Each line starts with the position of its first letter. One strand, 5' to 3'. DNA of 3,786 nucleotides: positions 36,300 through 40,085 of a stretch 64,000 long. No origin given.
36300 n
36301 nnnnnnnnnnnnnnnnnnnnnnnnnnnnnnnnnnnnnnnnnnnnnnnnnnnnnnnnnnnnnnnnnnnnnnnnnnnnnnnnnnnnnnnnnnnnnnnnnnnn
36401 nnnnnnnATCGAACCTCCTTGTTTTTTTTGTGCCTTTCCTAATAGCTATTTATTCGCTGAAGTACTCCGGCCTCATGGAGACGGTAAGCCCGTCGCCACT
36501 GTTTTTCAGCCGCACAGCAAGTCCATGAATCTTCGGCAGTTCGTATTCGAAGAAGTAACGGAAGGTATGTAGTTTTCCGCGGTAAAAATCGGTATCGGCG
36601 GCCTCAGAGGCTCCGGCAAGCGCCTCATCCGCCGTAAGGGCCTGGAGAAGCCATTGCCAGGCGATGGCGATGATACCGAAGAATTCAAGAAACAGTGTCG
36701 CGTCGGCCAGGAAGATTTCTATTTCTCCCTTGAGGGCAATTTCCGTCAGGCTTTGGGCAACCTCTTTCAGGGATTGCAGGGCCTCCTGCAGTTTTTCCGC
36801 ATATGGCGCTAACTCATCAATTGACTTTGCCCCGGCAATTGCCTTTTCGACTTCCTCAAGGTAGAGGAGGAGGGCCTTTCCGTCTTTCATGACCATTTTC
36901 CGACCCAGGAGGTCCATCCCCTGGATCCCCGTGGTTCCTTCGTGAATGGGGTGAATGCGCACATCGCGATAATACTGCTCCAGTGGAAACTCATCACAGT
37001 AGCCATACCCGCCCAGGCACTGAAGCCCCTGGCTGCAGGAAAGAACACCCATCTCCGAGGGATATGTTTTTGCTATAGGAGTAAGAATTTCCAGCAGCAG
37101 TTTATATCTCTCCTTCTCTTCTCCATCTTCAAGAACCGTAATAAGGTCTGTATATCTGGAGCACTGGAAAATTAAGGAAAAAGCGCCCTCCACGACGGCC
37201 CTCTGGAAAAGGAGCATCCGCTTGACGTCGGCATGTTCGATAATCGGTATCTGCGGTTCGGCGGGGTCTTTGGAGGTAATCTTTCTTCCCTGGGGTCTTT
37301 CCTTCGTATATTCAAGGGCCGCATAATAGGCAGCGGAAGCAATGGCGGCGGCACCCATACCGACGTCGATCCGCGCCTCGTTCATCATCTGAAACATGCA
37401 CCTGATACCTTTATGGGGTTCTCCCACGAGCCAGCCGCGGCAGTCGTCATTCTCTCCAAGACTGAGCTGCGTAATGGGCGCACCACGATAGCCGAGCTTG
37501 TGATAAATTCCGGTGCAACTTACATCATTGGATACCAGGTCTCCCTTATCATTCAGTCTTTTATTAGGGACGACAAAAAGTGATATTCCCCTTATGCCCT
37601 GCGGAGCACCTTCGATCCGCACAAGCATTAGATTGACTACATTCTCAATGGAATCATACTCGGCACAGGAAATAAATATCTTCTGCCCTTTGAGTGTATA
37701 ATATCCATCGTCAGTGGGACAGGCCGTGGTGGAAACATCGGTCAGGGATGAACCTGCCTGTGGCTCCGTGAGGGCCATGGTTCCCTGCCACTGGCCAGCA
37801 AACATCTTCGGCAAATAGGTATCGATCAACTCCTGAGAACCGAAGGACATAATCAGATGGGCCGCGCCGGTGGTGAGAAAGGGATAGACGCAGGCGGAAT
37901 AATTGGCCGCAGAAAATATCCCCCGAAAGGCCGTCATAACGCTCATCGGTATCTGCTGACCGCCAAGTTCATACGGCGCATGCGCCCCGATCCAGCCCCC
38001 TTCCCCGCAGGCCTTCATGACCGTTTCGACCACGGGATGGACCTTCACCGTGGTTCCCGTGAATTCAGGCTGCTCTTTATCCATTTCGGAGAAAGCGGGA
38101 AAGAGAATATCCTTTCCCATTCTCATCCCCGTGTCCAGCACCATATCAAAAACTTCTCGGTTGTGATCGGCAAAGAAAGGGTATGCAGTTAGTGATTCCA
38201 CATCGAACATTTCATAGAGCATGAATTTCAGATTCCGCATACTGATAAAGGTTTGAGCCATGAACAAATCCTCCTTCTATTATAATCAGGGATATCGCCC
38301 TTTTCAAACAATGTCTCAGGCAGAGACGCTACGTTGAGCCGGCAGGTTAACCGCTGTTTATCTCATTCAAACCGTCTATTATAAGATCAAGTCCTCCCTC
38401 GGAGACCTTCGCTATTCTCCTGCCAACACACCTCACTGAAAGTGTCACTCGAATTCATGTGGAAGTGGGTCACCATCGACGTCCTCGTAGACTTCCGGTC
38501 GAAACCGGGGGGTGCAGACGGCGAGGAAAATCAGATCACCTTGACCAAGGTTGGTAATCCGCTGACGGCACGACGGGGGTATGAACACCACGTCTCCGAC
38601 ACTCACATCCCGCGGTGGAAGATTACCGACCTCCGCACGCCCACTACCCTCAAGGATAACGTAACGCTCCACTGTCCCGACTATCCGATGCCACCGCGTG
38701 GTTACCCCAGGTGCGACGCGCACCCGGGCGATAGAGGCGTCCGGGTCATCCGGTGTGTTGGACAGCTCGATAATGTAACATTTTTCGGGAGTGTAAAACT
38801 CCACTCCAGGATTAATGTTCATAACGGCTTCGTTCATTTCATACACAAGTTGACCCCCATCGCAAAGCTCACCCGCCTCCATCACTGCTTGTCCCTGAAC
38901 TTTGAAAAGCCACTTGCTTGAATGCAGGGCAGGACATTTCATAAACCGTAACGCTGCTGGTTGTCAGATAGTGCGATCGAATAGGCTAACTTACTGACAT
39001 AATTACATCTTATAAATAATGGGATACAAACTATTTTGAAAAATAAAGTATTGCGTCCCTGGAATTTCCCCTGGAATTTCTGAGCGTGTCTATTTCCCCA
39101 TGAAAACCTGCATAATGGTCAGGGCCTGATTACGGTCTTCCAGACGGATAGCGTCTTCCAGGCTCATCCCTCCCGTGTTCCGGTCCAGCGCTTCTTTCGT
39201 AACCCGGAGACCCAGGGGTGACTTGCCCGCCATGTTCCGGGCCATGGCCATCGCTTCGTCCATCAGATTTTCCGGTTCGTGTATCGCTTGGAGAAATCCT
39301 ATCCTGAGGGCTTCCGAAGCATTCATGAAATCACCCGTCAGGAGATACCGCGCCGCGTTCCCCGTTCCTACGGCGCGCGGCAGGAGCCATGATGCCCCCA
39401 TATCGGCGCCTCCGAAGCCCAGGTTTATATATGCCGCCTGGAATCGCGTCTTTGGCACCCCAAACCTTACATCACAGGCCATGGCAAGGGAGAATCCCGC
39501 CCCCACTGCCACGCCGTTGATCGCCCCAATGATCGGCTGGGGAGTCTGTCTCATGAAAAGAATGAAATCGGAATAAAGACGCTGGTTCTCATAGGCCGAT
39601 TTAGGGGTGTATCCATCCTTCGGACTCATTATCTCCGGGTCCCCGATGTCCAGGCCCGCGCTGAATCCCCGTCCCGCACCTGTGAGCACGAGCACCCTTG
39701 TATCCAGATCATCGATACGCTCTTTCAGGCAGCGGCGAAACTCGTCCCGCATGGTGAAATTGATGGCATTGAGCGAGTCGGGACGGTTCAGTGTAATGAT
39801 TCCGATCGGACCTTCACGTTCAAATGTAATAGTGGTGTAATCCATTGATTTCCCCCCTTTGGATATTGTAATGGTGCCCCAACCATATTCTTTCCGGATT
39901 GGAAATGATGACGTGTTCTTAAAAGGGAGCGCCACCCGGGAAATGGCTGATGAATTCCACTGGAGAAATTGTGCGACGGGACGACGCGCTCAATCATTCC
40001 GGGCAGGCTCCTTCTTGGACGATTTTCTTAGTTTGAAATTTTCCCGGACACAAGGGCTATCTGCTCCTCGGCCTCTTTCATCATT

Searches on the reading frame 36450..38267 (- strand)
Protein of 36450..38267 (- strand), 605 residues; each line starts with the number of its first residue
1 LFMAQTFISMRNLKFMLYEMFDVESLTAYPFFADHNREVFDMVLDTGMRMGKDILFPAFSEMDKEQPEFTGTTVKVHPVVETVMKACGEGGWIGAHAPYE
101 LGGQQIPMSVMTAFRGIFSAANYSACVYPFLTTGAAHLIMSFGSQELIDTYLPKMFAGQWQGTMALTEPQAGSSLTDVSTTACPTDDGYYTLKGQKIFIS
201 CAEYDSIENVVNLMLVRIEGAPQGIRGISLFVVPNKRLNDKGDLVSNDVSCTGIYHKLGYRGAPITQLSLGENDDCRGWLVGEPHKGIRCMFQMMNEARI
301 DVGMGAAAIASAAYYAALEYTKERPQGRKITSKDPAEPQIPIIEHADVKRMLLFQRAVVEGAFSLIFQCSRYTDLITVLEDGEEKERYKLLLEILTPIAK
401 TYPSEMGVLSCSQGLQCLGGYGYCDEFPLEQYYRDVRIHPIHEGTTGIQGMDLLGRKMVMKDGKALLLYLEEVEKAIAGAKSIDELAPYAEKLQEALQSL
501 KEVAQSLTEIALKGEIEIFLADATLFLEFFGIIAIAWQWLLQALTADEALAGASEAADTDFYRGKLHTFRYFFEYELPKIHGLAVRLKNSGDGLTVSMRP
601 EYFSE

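Call 8: search_protein_families(library=pfam, proteins=[window:36450-38267:-], max_evalue=0.0001)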
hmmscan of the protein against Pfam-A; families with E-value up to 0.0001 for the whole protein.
window:36450-38267:- (605 aa): 5 families
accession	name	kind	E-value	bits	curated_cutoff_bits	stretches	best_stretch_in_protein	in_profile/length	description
PF12806.12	Acyl-CoA_dh_C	-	1.8e-30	106.1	30.3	1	470-593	2-119/124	Acetyl-CoA dehydrogenase C-terminal like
PF00441.29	Acyl-CoA_dh_1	-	4.3e-17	63.1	22.4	1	286-452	2-144/150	Acyl-CoA dehydrogenase, C-terminal domain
PF02770.24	Acyl-CoA_dh_M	-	6.1e-14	52.4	33.3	1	164-270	2-94/97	Acyl-CoA dehydrogenase, middle domain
PF02771.21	Acyl-CoA_dh_N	-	2.1e-08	34.9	22.9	1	81-158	34-112/113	Acyl-CoA dehydrogenase, N-terminal domain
PF22924.1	ACOX_C_alpha1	-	2.8e-06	27.7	27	1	294-445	3-156/169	Acyl-CoA oxidase, C-alpha1 domain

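Call 55: search_protein_families(library=ncbifam, proteins=[window:36450-38267:-], max_evalue=1e-10)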
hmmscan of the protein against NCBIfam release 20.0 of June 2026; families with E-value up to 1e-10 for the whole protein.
window:36450-38267:- (605 aa): 11 families
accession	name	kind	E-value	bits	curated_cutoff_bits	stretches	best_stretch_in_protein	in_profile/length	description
NF045552.1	GlutCoADH_Des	equivalog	1.1e-33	117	470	1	80-355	39-302/387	glutaryl-CoA dehydrogenase Acd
NF042972.1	AcrlCoAredClosAcrC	equivalog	1.1e-33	116.5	640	1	91-329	49-273/378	acryloyl-CoA reductase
NF058590.1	AcCoDHFadEBacil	equivalog_domain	2e-32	112.5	600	1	80-512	55-461/586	acyl-CoA dehydrogenase FadE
NF042439.1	SulpropCoADesulf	equivalog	7.9e-26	90.7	600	1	86-329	32-266/379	3-sulfinopropanoyl-CoA desulfinase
NF008594.0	PRK11561.1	equivalog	2.5e-24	85.5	545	1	163-502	181-479/540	isovaleryl-CoA dehydrogenase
NF043006.1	CyhCrbnylCoADH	equivalog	2.6e-23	82.6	650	1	132-458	91-375/380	cyclohexane-1-carbonyl-CoA dehydrogenase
NF008997.0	PRK12341.1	equivalog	1.9e-18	66.7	537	1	74-326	33-269/382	acyl-CoA dehydrogenase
TIGR03207.1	cyc_hxne_CoA_dh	equivalog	2e-14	53.2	575.35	1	77-329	31-269/372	cyclohexanecarboxyl-CoA dehydrogenase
NF053553.1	prodigi_MBC_PigA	equivalog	1.9e-13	50.3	500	1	139-236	100-191/381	prodigiosin MBC biosynthesis dehydrogenase PigA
NF045652.1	ProlPCPDhRedW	equivalog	5.6e-13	48.5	650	1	85-297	38-238/376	L-prolyl-[peptidyl-carrier protein] dehydrogenase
NF002885.1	PRK03354.1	equivalog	8.6e-12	44.8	540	0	98-326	57-266/378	crotonobetainyl-CoA dehydrogenase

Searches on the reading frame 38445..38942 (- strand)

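Call 8: search_protein_families(library=pfam, proteins=[window:38445-38942:-], max_evalue=0.0001)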
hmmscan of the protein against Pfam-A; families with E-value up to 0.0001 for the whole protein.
window:38445-38942:- (165 aa): 1 family
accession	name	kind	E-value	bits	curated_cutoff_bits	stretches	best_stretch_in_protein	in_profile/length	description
PF07883.17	Cupin_2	-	4.1e-08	33.2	27.2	1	73-142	2-69/70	Cupin domain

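Call 55: search_protein_families(library=ncbifam, proteins=[window:38445-38942:-], max_evalue=1e-10)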
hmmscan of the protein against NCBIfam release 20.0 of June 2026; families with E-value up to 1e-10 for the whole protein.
window:38445-38942:- (165 aa): 0 families

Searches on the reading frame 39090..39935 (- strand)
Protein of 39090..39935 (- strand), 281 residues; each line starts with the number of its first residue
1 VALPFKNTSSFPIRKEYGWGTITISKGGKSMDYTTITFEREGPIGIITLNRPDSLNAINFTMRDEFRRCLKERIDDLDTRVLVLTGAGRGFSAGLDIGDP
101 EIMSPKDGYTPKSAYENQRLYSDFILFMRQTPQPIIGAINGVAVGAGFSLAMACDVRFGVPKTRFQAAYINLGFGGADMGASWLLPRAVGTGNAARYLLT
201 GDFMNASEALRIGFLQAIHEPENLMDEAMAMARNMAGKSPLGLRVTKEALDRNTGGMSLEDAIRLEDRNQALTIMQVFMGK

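Call 8: search_protein_families(library=pfam, proteins=[window:39090-39935:-], max_evalue=0.0001)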
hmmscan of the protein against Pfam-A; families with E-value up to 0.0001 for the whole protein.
window:39090-39935:- (281 aa): 2 families
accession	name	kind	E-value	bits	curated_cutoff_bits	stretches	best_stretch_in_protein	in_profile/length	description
PF00378.25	ECH_1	-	9.7e-42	143.5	27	1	41-274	3-228/251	Enoyl-CoA hydratase/isomerase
PF16113.10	ECH_2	-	2.3e-29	103.4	27.2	1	44-222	1-175/335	Enoyl-CoA hydratase/isomerase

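Call 55: search_protein_families(library=ncbifam, proteins=[window:39090-39935:-], max_evalue=1e-10)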
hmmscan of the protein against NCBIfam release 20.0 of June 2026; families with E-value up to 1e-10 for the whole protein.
window:39090-39935:- (281 aa): 66 families (the best 25 are shown)
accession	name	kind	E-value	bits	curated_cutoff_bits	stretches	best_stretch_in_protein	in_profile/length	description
NF006107.0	PRK08258.1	equivalog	4.8e-58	196.6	330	1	32-274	15-254/277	enoyl-CoA hydratase family protein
NF004857.0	PRK06210.1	equivalog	3.4e-51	174.3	341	1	30-252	4-231/275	enoyl-CoA hydratase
NF004519.0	PRK05864.1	equivalog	9.9e-49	166.1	337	1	32-271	9-248/276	enoyl-CoA hydratase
NF004840.0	PRK06190.1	equivalog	3.2e-46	158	253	1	35-271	5-233/260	enoyl-CoA hydratase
NF006699.0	PRK09245.1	subfamily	1.2e-45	155.9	354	1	35-273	4-242/266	crotonase/enoyl-CoA hydratase family protein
NF004475.0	PRK05809.1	subfamily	3.2e-45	154.6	394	1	31-266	1-229/260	short-chain-enoyl-CoA hydratase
NF004525.0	PRK05870.1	equivalog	1.8e-44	152.6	285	1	34-274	3-234/249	enoyl-CoA hydratase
TIGR02280.1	PaaB1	equivalog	3.4e-44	151.3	345.15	1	39-266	4-225/256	2-(1,2-epoxy-1,2-dihydrophenyl)acetyl-CoA isomerase PaaG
NF006109.0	PRK08260.1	subfamily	2.8e-43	148.3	320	1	31-269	1-250/296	enoyl-CoA hydratase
NF051848.1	EnCoAHydtEchA19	equivalog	1.2e-42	146.2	400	1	36-270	2-231/258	enoyl-CoA hydratase EchA19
NF005073.0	PRK06495.1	subfamily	7.1e-39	133.6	296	1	35-269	5-229/257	enoyl-CoA hydratase/isomerase family protein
NF004517.0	PRK05862.1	equivalog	5e-38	131.1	396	1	31-268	1-228/257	enoyl-CoA hydratase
NF004635.0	PRK05981.1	equivalog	2.8e-37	128.7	351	1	31-267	1-236/266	enoyl-CoA hydratase/isomerase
NF004796.0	PRK06144.1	subfamily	1e-36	126.7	272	1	32-254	6-224/262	enoyl-CoA hydratase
NF005126.0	PRK06563.1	subfamily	1.5e-36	126.1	261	1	31-249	4-216/263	crotonase/enoyl-CoA hydratase family protein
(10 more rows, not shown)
